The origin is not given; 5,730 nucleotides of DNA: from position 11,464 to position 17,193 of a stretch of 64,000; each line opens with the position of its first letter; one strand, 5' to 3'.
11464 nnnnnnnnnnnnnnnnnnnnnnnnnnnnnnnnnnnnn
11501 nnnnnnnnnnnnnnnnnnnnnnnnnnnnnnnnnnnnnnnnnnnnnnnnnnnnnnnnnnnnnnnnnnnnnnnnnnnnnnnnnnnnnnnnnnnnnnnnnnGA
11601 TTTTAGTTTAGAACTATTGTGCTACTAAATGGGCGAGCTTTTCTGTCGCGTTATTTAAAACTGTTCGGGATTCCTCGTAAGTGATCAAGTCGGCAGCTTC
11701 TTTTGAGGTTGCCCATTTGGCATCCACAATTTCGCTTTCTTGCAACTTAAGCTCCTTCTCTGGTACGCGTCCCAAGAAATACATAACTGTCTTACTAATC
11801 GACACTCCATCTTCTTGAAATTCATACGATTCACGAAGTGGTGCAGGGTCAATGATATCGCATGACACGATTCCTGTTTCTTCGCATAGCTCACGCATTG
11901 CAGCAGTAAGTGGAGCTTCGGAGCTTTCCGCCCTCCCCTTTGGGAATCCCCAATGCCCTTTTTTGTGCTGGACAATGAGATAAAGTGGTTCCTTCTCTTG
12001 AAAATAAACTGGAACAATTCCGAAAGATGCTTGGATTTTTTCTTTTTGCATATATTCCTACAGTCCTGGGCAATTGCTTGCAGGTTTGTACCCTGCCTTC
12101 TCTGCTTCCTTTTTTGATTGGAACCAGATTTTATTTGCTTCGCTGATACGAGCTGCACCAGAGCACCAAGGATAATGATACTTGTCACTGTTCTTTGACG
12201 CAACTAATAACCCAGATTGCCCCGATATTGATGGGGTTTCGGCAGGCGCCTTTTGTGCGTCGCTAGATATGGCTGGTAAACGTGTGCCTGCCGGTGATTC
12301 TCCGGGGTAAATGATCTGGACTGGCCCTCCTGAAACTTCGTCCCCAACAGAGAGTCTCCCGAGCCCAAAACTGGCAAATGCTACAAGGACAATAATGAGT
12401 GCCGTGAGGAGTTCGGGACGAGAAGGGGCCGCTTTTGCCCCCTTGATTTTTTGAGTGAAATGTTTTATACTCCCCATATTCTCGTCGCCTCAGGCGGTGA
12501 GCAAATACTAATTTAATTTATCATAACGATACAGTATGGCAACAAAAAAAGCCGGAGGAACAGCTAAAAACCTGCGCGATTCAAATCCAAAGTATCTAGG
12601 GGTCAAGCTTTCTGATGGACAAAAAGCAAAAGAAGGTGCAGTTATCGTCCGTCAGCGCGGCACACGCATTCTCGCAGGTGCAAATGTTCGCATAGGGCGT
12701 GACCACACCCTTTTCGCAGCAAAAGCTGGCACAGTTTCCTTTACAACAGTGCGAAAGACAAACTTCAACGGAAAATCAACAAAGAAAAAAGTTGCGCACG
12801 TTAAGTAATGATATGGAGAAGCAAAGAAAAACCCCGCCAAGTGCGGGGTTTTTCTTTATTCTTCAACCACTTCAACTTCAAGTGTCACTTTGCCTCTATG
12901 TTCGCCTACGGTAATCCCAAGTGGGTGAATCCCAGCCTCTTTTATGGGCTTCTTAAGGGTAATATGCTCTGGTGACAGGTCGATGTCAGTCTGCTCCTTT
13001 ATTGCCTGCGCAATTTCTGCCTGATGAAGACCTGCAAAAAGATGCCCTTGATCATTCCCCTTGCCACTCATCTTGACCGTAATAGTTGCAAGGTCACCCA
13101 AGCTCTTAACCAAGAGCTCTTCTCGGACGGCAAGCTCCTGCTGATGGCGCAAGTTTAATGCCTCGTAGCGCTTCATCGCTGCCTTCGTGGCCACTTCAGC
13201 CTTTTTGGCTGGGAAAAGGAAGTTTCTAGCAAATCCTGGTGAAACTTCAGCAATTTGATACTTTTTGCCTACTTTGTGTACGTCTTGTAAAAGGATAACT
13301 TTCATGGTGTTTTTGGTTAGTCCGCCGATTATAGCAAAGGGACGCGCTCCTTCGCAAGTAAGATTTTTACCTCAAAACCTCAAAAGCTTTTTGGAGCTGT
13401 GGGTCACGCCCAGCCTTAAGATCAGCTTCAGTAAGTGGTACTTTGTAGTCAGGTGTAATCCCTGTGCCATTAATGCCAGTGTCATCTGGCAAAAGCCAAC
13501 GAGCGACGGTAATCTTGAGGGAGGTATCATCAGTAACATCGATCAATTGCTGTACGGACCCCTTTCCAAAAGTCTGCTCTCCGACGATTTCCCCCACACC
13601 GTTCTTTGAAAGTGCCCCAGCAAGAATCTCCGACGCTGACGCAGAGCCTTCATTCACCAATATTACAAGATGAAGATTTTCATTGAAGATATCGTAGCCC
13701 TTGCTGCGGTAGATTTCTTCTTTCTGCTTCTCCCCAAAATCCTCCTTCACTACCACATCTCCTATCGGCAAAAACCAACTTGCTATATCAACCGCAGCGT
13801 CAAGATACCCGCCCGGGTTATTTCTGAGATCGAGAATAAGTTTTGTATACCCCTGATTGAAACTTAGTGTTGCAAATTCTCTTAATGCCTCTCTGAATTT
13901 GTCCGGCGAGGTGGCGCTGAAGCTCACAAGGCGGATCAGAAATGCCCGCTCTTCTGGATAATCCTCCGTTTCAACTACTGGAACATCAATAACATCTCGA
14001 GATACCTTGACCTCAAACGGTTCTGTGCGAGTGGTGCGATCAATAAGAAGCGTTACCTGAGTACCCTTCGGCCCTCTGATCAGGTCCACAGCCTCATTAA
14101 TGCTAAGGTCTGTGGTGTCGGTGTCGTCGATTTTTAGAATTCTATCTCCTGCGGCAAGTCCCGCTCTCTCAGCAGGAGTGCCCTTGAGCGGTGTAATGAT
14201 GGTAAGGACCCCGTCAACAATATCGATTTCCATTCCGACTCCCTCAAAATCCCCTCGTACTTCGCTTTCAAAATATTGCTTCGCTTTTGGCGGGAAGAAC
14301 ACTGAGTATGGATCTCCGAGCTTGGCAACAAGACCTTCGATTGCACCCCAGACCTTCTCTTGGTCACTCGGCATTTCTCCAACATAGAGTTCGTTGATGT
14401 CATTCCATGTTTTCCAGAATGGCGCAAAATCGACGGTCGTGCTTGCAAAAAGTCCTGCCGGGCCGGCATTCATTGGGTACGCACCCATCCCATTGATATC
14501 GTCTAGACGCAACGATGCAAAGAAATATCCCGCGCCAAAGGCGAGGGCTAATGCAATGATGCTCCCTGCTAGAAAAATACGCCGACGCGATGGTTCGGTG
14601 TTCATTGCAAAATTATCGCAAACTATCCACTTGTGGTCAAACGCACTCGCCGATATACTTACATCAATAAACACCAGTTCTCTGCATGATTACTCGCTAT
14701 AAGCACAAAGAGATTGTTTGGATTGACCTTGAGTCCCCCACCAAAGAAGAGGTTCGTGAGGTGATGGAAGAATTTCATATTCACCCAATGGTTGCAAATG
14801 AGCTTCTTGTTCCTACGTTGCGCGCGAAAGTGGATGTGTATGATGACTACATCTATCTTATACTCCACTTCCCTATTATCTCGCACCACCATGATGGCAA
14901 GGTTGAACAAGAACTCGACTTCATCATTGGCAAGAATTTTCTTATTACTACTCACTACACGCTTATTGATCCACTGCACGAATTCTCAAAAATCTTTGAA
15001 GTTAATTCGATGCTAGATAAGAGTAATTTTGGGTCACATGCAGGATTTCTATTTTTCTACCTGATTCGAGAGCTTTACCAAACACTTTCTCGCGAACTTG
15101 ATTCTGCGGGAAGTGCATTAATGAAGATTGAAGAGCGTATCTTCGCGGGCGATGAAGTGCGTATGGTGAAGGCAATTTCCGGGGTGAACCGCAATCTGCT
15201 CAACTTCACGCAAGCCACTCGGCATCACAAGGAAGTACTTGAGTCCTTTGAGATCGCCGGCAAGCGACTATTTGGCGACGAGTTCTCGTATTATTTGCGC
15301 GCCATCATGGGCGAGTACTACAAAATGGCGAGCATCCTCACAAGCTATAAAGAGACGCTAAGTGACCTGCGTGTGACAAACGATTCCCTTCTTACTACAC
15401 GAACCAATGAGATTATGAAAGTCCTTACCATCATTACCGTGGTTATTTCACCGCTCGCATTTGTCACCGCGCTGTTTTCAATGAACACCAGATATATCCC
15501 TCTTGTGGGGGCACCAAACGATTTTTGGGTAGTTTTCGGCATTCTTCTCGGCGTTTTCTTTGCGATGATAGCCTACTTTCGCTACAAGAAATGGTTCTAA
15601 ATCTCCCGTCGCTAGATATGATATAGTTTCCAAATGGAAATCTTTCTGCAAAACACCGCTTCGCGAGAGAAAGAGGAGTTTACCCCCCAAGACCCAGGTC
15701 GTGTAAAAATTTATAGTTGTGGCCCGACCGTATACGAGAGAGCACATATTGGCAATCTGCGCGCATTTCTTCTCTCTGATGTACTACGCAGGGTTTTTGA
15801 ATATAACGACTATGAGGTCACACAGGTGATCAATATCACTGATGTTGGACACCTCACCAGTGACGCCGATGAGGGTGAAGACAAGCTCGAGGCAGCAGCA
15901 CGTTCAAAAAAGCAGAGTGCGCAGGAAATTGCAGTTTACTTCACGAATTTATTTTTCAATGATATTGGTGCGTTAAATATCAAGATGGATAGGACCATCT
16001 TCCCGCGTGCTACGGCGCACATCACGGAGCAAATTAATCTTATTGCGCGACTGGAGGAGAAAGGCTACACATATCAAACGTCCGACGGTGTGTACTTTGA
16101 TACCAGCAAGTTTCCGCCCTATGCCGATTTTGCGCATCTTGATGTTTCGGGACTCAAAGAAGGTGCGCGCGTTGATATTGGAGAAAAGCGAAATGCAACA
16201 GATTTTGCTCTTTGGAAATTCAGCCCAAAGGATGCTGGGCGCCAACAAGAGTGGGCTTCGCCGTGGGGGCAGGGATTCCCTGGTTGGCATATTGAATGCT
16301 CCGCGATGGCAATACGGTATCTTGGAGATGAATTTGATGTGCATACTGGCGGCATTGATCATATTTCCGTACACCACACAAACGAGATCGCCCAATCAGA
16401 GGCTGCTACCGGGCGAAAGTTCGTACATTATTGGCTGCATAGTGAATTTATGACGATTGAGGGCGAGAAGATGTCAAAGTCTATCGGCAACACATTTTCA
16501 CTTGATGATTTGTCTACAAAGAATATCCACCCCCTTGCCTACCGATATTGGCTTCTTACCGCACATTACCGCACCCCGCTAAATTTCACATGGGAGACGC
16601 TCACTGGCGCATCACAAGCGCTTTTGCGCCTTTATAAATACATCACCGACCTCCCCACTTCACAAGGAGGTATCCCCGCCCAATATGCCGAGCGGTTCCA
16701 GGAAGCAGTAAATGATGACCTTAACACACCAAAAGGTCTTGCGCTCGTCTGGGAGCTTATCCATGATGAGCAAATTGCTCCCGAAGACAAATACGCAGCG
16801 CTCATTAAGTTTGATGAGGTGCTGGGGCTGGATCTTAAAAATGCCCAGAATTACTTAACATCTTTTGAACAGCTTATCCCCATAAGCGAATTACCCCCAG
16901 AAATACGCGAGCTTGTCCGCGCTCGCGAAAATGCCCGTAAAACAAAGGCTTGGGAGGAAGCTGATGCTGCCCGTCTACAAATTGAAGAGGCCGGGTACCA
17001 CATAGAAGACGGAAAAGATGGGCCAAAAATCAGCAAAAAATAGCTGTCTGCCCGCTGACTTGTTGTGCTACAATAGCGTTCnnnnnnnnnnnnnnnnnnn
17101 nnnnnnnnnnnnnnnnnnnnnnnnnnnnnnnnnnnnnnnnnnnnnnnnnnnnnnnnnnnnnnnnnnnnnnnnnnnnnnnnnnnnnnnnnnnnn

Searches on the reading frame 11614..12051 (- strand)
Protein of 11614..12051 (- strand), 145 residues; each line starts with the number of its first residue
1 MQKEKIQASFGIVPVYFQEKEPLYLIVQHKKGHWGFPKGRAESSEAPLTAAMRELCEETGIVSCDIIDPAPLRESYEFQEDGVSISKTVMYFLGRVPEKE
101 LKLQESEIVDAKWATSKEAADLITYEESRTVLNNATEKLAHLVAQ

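Call 21: search_protein_families(library=pfam, proteins=[window:11614-12051:-])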
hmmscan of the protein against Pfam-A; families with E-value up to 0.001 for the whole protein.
window:11614-12051:- (145 aa): 1 family
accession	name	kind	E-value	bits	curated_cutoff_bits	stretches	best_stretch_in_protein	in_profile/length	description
PF00293.34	NUDIX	-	1.5e-18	67.5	21.1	1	7-126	3-125/134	NUDIX domain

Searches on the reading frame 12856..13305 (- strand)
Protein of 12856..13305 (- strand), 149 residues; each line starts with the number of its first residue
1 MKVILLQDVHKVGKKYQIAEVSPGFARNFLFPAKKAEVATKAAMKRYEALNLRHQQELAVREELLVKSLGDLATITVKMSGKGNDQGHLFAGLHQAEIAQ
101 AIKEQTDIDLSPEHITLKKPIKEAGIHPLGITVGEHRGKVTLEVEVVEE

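Call 21: search_protein_families(library=pfam, proteins=[window:12856-13305:-])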
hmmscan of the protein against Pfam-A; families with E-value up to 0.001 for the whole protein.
window:12856-13305:- (149 aa): 2 families
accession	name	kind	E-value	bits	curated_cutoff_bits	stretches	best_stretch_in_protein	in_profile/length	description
PF01281.25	Ribosomal_L9_N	-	7.2e-21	73.9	20.7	1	1-47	1-47/47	Ribosomal protein L9, N-terminal domain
PF03948.19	Ribosomal_L9_C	-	2.3e-11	44.4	23.2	1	72-147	10-85/86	Ribosomal protein L9, C-terminal domain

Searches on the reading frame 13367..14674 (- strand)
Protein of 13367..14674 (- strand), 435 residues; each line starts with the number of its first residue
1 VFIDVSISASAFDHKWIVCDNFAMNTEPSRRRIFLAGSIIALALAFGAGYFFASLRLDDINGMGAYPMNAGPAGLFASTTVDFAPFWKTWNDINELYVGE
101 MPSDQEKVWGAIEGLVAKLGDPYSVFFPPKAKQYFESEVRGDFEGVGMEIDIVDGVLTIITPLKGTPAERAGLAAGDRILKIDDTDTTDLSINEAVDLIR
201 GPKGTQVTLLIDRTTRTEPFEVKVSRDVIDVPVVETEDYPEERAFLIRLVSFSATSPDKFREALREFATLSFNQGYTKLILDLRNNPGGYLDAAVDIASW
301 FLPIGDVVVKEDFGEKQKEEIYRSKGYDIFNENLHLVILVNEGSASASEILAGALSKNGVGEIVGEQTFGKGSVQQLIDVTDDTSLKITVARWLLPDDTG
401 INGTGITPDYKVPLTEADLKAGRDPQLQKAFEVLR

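Call 21: search_protein_families(library=pfam, proteins=[window:13367-14674:-])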
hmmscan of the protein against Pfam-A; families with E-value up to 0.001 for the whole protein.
window:13367-14674:- (435 aa): 5 families
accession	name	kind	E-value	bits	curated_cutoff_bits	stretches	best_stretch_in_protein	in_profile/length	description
PF03572.23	Peptidase_S41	-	3.1e-47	160.7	24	1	247-412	5-165/165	Peptidase family S41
PF17820.7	PDZ_6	-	1.6e-15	57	27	1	162-213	5-54/54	PDZ domain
PF00595.29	PDZ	-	6.9e-11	42.8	23.2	1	145-211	11-80/81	PDZ domain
PF13180.12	PDZ_2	-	7.7e-08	33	27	1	153-224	10-80/80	PDZ domain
PF22694.1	CtpB_N-like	-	2.3e-05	25.2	27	1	81-126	36-80/85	Activating protease CtpB N-terminal domain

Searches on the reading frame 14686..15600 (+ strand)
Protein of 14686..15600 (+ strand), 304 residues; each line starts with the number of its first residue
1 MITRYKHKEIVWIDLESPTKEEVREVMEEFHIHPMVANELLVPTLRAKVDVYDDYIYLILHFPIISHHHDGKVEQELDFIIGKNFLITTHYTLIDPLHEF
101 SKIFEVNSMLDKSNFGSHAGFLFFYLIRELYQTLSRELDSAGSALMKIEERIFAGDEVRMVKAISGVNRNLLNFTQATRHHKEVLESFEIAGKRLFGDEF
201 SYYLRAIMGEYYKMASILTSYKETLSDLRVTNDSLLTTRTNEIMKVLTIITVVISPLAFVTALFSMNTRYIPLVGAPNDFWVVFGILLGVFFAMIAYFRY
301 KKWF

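Call 21: search_protein_families(library=pfam, proteins=[window:14686-15600:+])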
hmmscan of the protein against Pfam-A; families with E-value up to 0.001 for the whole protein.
window:14686-15600:+ (304 aa): 1 family
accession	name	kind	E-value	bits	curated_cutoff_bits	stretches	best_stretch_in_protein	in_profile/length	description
PF01544.23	CorA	-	4.9e-52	177.5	27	1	8-299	2-291/292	CorA-like Mg2+ transporter protein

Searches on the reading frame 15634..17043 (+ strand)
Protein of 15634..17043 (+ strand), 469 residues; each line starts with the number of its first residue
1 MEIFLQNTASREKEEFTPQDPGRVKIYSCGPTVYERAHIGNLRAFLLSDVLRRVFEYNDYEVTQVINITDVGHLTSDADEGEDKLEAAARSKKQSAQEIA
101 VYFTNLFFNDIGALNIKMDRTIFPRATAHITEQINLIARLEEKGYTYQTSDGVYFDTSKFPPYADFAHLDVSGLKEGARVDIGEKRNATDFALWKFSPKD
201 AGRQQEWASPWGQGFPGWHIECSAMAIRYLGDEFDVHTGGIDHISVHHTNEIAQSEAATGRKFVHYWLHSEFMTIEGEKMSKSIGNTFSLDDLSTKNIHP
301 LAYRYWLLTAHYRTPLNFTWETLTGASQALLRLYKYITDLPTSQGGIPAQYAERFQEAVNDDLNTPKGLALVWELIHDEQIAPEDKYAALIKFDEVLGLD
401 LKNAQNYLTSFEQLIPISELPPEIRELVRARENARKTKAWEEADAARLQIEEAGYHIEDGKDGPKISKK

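Call 21: search_protein_families(library=pfam, proteins=[window:15634-17043:+])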
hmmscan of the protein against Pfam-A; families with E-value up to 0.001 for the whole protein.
window:15634-17043:+ (469 aa): 6 families
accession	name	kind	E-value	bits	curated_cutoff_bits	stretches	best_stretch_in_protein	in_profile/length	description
PF01406.26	tRNA-synt_1e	-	1.2e-93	314.2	27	1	16-326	2-299/301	tRNA synthetases class I (C) catalytic domain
PF09334.17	tRNA-synt_1g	-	4.5e-12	45.9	20.1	2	244-324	292-372/391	tRNA synthetases class I (M)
PF23493.1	CysS_C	-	9.1e-09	35.7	23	1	419-462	3-46/51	Cysteinyl-tRNA ligase anticodon binding domain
PF09190.17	DALR_2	-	2.7e-06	28.3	22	1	354-377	1-24/57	DALR domain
PF01921.24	tRNA-synt_1f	-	0.00042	19.8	27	0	234-324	235-326/360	tRNA synthetases class I (K)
PF00133.28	tRNA-synt_1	-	0.00056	19.2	22.7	0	235-317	330-412/414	tRNA synthetases class I (I, L, M and V)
